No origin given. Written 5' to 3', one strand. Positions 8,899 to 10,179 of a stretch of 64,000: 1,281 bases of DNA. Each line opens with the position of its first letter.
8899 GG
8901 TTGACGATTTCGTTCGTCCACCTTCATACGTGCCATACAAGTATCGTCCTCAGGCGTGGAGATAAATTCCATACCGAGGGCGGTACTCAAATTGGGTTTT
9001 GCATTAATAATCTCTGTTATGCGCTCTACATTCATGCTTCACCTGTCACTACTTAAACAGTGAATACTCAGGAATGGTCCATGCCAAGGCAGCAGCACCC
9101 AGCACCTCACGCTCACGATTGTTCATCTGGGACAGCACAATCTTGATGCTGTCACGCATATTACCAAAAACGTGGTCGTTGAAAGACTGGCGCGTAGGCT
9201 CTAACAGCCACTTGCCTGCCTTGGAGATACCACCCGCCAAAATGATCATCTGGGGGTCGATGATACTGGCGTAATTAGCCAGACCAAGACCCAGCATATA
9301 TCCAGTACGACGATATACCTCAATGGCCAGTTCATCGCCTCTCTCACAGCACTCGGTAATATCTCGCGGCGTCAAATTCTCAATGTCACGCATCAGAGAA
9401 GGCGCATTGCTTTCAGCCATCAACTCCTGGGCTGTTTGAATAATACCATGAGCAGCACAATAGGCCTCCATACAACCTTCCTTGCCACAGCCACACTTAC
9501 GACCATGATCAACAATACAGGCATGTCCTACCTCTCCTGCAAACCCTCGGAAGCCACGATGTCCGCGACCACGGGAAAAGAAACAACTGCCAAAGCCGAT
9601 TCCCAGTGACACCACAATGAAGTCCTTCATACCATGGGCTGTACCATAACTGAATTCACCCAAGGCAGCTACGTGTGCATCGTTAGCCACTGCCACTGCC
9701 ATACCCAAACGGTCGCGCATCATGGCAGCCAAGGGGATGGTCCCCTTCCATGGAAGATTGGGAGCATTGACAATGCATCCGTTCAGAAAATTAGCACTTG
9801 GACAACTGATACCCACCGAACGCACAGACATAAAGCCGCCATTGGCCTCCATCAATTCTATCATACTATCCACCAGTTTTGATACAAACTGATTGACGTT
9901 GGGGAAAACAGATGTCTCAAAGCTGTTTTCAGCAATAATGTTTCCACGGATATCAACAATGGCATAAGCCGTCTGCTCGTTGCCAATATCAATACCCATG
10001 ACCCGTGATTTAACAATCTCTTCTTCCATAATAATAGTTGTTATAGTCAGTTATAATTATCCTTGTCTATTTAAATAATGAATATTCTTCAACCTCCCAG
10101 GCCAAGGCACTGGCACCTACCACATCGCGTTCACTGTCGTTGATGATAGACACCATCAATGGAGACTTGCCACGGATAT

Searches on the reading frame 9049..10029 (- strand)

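Call 86: search_protein_families(library=pfam, proteins=[window:9049-10029:-], max_evalue=0.00001)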
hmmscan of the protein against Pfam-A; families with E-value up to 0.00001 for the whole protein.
window:9049-10029:- (326 aa): 1 family
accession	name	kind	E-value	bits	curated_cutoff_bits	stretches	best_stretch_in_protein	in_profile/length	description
PF00480.26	ROK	-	7.1e-58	196.9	22.9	1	11-316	2-291/294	ROK family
